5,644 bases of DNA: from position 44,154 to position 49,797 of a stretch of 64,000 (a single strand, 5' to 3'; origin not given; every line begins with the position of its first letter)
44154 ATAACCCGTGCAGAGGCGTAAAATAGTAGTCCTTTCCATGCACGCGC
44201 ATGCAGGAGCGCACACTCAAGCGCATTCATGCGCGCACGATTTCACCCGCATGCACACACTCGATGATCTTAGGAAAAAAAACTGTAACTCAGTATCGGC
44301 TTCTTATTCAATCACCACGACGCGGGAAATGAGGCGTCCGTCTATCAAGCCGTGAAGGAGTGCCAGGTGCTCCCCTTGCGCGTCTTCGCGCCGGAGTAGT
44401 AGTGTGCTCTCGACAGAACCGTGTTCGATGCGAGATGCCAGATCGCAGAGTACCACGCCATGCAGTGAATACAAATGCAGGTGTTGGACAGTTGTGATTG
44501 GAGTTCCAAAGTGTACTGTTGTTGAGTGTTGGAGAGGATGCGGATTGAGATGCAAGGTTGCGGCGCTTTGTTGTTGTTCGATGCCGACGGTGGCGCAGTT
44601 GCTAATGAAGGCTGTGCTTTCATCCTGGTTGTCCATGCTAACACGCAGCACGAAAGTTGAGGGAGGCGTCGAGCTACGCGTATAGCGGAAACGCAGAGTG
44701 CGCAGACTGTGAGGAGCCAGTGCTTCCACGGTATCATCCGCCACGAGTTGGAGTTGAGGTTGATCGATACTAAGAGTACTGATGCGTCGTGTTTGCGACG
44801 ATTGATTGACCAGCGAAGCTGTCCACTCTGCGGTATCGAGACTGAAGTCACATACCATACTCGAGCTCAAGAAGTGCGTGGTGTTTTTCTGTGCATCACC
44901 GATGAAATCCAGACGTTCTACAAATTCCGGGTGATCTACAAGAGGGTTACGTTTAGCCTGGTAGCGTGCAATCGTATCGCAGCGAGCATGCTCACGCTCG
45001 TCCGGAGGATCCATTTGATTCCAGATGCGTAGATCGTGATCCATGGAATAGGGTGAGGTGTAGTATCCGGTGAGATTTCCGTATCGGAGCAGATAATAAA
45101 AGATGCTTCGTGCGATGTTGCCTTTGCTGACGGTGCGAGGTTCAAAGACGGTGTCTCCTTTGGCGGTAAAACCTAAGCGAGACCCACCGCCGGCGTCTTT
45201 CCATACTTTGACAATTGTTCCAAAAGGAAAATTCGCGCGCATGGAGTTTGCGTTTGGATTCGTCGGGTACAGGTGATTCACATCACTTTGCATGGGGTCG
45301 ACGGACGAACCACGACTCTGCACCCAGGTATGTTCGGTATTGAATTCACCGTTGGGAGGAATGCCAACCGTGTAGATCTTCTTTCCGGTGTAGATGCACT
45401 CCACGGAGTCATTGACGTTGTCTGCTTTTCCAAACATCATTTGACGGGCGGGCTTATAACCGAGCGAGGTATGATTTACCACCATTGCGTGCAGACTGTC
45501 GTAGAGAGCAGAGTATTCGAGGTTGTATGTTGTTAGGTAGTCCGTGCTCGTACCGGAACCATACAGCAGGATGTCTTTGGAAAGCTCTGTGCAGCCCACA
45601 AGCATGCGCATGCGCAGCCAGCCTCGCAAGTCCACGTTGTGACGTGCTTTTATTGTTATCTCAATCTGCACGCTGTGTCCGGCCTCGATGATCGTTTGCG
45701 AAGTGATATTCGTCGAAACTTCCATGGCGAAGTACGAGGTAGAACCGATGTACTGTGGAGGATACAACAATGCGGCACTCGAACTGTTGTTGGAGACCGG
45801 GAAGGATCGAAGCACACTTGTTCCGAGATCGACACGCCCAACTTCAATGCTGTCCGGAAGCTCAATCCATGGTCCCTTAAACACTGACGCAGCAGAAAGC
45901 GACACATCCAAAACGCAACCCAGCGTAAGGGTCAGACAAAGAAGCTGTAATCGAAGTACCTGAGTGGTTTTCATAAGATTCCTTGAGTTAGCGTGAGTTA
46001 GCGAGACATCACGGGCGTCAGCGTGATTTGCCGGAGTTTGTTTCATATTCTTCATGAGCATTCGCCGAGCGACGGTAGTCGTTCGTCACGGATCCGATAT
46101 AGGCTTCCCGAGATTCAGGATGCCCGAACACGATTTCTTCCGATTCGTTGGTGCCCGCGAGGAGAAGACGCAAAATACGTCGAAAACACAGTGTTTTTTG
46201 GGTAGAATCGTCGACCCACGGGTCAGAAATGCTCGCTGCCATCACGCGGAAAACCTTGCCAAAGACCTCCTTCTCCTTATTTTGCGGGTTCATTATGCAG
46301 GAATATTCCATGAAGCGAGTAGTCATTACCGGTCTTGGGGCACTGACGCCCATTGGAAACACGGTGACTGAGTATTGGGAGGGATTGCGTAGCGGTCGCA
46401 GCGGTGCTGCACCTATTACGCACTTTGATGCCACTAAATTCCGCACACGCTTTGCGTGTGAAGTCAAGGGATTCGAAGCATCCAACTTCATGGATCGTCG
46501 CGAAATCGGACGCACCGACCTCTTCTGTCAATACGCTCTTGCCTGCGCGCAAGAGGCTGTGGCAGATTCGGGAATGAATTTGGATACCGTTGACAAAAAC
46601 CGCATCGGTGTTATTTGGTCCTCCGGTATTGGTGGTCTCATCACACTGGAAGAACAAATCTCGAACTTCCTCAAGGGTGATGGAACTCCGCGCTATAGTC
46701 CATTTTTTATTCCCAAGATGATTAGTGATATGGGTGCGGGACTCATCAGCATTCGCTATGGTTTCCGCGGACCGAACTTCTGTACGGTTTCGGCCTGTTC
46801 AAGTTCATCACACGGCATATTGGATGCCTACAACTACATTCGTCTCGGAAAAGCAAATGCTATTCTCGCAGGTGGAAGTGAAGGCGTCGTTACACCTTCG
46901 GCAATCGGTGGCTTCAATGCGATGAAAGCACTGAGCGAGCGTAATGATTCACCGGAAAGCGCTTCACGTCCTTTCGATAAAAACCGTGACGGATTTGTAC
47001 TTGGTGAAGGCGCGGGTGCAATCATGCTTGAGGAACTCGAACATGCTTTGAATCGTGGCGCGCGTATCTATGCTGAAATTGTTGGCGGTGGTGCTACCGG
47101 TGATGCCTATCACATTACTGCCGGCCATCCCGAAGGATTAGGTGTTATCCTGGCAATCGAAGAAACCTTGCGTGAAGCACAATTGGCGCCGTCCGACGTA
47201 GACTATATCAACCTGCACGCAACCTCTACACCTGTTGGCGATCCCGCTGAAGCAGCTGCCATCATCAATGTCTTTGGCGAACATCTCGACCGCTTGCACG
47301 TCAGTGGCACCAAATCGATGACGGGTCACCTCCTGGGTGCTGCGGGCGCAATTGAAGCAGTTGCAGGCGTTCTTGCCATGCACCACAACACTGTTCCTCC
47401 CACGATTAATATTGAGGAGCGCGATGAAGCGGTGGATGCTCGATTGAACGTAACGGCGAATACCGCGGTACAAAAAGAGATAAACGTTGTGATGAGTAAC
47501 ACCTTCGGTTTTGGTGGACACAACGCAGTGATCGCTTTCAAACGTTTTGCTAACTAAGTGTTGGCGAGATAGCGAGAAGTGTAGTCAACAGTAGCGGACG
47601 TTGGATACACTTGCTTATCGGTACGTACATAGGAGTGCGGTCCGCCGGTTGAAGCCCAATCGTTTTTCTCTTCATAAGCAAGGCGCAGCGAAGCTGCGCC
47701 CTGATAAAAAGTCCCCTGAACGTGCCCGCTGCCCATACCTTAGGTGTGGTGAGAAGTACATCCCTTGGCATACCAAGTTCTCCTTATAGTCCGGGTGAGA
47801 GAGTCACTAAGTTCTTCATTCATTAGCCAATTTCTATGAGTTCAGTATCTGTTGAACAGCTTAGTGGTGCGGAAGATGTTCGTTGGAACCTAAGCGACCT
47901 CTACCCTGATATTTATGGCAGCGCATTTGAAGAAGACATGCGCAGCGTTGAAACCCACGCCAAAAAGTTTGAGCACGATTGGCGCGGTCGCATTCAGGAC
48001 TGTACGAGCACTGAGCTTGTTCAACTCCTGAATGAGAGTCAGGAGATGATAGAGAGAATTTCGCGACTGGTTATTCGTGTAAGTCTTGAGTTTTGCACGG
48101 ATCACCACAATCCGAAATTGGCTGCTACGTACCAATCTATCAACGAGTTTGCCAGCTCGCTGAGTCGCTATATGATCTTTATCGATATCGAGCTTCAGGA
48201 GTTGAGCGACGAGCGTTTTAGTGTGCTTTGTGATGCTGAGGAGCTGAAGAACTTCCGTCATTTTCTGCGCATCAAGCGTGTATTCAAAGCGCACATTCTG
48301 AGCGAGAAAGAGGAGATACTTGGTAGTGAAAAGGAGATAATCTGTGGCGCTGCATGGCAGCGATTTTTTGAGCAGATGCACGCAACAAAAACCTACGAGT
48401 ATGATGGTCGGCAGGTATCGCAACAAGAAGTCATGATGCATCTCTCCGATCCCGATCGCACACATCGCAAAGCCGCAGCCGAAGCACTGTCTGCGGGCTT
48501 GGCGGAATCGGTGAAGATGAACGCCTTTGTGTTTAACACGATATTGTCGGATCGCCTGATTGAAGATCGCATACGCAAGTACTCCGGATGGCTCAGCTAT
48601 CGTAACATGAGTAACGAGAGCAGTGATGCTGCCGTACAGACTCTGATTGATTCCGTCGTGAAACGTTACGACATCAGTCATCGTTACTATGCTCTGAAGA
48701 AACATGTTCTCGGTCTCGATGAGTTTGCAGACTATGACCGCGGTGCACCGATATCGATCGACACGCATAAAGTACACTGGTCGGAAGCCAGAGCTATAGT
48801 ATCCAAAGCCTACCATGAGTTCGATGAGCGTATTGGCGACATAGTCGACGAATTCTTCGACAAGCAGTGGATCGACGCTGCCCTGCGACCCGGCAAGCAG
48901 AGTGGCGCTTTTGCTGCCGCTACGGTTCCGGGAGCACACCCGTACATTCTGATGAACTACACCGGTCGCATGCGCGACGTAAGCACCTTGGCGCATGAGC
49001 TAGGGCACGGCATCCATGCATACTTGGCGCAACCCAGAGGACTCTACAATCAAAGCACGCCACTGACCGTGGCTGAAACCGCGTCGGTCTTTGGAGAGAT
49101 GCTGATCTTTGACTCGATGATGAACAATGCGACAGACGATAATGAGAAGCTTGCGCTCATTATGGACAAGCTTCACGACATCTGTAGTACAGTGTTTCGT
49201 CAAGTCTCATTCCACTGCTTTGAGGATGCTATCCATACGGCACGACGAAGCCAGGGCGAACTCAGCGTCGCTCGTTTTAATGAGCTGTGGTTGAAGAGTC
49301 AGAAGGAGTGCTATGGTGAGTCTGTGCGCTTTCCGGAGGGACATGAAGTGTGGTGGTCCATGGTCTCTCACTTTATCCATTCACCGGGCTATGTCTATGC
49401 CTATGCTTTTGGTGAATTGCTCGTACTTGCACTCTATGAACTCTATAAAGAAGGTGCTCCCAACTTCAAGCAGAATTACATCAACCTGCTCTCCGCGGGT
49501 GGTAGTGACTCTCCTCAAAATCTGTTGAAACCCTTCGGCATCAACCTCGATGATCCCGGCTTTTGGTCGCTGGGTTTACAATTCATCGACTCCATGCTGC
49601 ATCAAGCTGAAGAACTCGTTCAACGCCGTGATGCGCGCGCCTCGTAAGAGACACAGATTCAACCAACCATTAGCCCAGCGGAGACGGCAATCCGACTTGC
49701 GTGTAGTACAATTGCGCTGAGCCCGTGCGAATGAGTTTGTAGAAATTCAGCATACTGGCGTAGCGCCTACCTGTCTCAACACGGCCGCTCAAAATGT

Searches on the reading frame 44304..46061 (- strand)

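Call 28: search_protein_families(library=pfam, proteins=[window:44304-46061:-], max_evalue=0.0001)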
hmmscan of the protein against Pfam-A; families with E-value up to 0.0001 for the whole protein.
window:44304-46061:- (585 aa): 1 family
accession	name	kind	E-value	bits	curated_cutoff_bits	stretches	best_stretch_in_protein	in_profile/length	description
PF04231.19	Endonuclease_1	-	1.4e-25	90.8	25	1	204-379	41-235/235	Endonuclease I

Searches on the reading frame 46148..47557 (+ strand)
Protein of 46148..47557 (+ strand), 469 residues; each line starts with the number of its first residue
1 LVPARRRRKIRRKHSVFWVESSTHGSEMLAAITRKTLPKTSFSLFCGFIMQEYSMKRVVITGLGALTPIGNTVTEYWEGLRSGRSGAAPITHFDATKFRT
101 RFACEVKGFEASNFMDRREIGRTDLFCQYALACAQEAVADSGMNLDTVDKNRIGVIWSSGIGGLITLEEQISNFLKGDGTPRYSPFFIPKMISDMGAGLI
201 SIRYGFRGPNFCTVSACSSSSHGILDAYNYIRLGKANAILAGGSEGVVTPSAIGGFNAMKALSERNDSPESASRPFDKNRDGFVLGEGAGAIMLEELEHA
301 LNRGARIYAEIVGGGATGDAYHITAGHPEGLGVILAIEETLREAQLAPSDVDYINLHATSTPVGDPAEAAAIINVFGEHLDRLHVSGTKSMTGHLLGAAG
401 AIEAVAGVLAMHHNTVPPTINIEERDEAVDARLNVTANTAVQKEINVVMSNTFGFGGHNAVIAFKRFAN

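Call 12: search_protein_families(library=pfam, proteins=[window:46148-47557:+], max_evalue=0.001)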
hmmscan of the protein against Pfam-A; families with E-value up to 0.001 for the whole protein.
window:46148-47557:+ (469 aa): 2 families
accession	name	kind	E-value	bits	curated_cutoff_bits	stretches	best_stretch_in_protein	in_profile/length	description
PF00109.32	ketoacyl-synt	-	3.6e-56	191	20.8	1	55-300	1-252/252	Beta-ketoacyl synthase, N-terminal domain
PF02801.28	Ketoacyl-synt_C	-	3.9e-36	124.1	20.8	1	308-423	1-119/119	Beta-ketoacyl synthase, C-terminal domain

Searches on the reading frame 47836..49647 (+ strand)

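Call 28: search_protein_families(library=pfam, proteins=[window:47836-49647:+], max_evalue=0.0001)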
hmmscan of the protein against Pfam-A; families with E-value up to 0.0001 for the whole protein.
window:47836-49647:+ (603 aa): 2 families
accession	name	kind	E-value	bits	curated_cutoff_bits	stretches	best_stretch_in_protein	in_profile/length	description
PF01432.26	Peptidase_M3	-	4.8e-48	165.1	27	1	202-577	2-451/457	Peptidase family M3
PF08439.15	Peptidase_M3_N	-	1.4e-11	44.8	25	1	119-182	1-65/70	Oligopeptidase F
